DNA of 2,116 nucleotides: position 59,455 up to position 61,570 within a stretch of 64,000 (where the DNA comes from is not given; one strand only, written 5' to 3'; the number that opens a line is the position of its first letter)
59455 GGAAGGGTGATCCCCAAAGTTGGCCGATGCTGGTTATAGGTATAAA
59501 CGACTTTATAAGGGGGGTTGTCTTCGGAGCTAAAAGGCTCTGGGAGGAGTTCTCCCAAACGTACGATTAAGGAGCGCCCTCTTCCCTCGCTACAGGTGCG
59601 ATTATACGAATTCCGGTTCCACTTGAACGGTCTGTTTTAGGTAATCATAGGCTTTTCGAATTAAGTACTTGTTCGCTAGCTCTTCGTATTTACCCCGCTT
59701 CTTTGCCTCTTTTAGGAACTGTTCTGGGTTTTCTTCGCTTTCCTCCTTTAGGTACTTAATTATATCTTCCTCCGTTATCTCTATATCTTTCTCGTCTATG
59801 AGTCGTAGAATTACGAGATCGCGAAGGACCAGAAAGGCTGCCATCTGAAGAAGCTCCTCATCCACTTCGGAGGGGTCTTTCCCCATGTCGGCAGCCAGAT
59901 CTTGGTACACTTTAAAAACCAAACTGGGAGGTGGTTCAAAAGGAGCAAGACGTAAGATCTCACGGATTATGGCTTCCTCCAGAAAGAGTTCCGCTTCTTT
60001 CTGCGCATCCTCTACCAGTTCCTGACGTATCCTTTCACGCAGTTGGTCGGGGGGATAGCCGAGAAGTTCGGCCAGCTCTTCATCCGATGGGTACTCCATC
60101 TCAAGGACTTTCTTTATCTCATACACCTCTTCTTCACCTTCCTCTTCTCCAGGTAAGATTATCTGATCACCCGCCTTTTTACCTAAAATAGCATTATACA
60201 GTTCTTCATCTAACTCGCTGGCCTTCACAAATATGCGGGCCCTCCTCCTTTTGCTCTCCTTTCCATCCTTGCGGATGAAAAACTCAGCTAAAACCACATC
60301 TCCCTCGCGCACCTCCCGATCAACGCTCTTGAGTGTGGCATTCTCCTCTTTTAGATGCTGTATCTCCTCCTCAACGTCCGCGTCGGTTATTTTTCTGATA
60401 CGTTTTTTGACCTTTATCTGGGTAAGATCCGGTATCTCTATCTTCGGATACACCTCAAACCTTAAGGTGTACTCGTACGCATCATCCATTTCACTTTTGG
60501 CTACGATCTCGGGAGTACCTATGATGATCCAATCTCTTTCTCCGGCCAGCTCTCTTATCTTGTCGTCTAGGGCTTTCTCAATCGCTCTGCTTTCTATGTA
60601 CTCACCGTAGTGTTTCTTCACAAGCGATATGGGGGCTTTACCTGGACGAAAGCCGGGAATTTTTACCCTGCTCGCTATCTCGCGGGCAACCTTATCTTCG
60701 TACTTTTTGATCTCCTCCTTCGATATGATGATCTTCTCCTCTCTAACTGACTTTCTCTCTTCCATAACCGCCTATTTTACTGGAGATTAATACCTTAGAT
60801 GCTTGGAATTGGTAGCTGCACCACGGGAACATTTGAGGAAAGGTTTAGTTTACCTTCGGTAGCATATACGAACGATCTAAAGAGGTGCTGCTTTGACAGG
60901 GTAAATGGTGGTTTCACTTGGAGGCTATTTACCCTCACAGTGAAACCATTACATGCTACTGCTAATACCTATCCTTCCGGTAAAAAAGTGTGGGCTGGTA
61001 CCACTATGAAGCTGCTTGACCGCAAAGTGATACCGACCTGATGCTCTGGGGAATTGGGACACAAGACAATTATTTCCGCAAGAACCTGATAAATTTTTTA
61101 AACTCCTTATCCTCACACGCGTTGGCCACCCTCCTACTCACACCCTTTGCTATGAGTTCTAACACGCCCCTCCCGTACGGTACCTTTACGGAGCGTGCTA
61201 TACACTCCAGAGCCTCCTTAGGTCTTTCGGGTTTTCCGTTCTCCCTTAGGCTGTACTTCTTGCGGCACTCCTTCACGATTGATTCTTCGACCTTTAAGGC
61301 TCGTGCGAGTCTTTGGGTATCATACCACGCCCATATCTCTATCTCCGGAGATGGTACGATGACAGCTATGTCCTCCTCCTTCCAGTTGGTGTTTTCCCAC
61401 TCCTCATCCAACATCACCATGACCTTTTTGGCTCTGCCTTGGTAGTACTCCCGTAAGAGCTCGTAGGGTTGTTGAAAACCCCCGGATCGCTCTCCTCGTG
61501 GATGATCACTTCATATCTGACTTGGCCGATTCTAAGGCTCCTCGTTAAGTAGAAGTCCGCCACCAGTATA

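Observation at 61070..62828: Frameshift-decayed ATPase + DUF4276/TOPRIM-like two-gene cassette (defence-type architecture) wedged between ppdK and tig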

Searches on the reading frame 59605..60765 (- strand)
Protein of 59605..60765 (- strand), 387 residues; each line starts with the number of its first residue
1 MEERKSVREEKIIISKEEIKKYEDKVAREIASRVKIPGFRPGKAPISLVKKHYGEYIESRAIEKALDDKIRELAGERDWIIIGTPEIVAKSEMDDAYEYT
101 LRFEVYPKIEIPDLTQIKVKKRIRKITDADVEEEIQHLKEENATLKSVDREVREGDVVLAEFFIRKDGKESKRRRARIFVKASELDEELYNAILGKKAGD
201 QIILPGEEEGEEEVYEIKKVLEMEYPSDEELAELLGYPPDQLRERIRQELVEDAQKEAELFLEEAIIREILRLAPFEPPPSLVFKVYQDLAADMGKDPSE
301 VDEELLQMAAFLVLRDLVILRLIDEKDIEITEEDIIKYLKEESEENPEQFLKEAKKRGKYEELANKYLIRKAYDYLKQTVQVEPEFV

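Call 64: find_homologous_proteins(query=window:59605-60765:-, max_evalue=1e-40)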
Query window:59605-60765:- (387 aa): 20 proteins with E <= 1e-40 among 8000 candidates.
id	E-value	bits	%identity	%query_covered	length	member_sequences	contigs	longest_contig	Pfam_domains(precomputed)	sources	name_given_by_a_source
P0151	2.1e-234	795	100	100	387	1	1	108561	PF05697.19,PF05698.20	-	-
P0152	5.2e-161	554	68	100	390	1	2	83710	PF05697.19,PF05698.20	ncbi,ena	-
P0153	6.3e-161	554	69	100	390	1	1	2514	PF05697.19,PF05698.20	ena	-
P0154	9.4e-160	550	66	100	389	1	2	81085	PF05697.19,PF05698.20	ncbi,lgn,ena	-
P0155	2.3e-159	548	67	100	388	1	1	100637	PF05697.19,PF05698.20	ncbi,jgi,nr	ncbi:MAG: trigger factor [Thermotogae bacterium]|nr:trigger factor [Thermotogota bacterium]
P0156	2.6e-158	545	67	100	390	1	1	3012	PF05697.19,PF05698.20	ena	-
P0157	1.4e-156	539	65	100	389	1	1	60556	PF05697.19,PF05698.20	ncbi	-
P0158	9.2e-152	523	64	100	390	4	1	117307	PF05697.19,PF05698.20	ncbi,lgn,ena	-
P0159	1.6e-146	506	62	100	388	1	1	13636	PF05697.19,PF05698.20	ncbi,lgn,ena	-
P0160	8.3e-120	418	53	100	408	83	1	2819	PF05697.19,PF05698.20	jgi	-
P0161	2.8e-119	417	53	100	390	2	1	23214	PF05697.19,PF05698.20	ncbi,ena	-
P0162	5.5e-117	409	52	100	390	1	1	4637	PF05697.19,PF05698.20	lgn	-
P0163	1.8e-115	404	51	100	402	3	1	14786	PF05697.19,PF05698.20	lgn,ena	-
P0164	1.4e-112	395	52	100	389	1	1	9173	PF05697.19,PF05698.20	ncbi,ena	-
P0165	9.0e-71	257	42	99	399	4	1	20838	PF05697.19,PF05698.20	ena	-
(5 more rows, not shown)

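Call 66: find_encoding_contigs(protein=P0152, flank=8000, max_places=3)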
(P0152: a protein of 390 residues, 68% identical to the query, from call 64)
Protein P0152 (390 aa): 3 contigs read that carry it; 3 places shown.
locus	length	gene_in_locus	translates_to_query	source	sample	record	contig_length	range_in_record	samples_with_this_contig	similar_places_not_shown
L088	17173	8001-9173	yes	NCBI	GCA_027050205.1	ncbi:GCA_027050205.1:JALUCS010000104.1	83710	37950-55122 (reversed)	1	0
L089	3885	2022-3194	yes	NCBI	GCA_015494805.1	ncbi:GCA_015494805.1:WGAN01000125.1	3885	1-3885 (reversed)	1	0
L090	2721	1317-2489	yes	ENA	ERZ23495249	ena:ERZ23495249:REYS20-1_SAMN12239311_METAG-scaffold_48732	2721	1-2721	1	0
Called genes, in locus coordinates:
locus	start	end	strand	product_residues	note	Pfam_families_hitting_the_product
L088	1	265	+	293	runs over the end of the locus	PF00753:Lactamase_B, PF12706:Lactamase_B_2 (weak)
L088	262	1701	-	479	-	PF13360:PQQ_2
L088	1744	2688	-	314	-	PF02775:TPP_enzyme_C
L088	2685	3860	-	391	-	PF01855:POR_N, PF17147:PFOR_II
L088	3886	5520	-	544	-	PF14691:Fer4_20, PF00890:FAD_binding_2 (weak), PF01266:DAO, PF07992:Pyr_redox_2, PF13450:NAD_binding_8, PF00070:Pyr_redox (weak), PF12838:Fer4_7 (weak), PF00037:Fer4 (weak), +3 more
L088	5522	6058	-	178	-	PF01558:POR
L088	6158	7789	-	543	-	PF01839:FG-GAP (faint), PF13517:FG-GAP_3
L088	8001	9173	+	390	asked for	PF05697:Trigger_N, PF05698:Trigger_C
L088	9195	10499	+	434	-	-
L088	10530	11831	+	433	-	-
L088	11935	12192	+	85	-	PF02686:GatC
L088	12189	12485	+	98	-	-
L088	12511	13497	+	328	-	PF01073:3Beta_HSD, PF01370:Epimerase, PF02719:Polysacc_synt_2, PF04321:RmlD_sub_bind, PF07993:NAD_binding_4 (faint), PF13460:NAD_binding_10, PF16363:GDP_Man_Dehyd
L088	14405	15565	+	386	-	-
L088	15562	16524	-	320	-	-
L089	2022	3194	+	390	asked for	PF05697:Trigger_N, PF05698:Trigger_C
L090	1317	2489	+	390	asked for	PF05697:Trigger_N, PF05698:Trigger_C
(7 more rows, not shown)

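Call 76: find_encoding_contigs(protein=P0171, flank=4000, max_places=3)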
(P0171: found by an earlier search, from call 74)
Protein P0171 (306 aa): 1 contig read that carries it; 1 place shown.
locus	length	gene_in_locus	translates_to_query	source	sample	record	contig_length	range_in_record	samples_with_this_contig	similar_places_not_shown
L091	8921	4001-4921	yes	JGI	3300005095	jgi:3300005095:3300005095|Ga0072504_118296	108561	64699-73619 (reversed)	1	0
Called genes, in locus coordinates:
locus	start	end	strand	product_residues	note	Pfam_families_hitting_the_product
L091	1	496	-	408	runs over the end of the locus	PF13576:Pentapeptide_3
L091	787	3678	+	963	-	PF01326:PPDK_N, PF00391:PEP-utilizers, PF02896:PEP-utilizers_C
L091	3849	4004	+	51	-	-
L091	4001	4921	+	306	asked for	PF13304:AAA_21, PF13175:AAA_15 (weak)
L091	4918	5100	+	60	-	-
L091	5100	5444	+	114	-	-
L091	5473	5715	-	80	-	-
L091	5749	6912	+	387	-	PF05697:Trigger_N, PF05698:Trigger_C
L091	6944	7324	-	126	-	-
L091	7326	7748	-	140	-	-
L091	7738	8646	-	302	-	PF01112:Asparaginase_2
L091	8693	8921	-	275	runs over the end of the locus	PF18075:FtsX_ECD, PF02687:FtsX (weak)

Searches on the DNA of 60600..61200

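Call 49: search_rna_families(source=window, start=60600, end=61200, threshold=evalue, max_evalue=1)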
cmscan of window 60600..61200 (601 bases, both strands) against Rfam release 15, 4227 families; matches with E-value up to 1: 1.
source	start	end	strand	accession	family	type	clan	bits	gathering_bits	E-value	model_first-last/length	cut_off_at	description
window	61057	61172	-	RF01222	sn2417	Gene; snRNA; snoRNA; CD-box;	-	18.1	80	0.32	1-123/123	no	Small nucleolar RNA sn2417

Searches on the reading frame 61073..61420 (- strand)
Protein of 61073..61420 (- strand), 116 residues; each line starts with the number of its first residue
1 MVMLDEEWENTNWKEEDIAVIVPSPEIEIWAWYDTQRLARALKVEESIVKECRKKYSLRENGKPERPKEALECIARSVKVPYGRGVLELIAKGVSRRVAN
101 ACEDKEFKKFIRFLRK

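Call 74: list_cluster_members(proteins=[P0004, P0151, window:61073-61420:-, window:62601-62828:-])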
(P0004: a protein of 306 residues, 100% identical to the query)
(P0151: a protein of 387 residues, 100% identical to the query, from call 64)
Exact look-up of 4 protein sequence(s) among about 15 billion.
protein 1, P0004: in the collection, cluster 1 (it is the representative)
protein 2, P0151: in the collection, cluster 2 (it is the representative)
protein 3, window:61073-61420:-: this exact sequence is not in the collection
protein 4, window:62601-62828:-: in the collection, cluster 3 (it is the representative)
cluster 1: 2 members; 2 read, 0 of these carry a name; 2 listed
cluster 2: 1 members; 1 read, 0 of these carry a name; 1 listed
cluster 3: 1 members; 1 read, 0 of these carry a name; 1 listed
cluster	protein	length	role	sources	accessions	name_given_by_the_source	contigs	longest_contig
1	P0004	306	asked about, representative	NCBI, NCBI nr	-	-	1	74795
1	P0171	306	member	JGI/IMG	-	-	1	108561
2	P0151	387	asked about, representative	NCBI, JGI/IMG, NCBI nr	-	-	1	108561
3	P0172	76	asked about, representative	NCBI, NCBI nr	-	-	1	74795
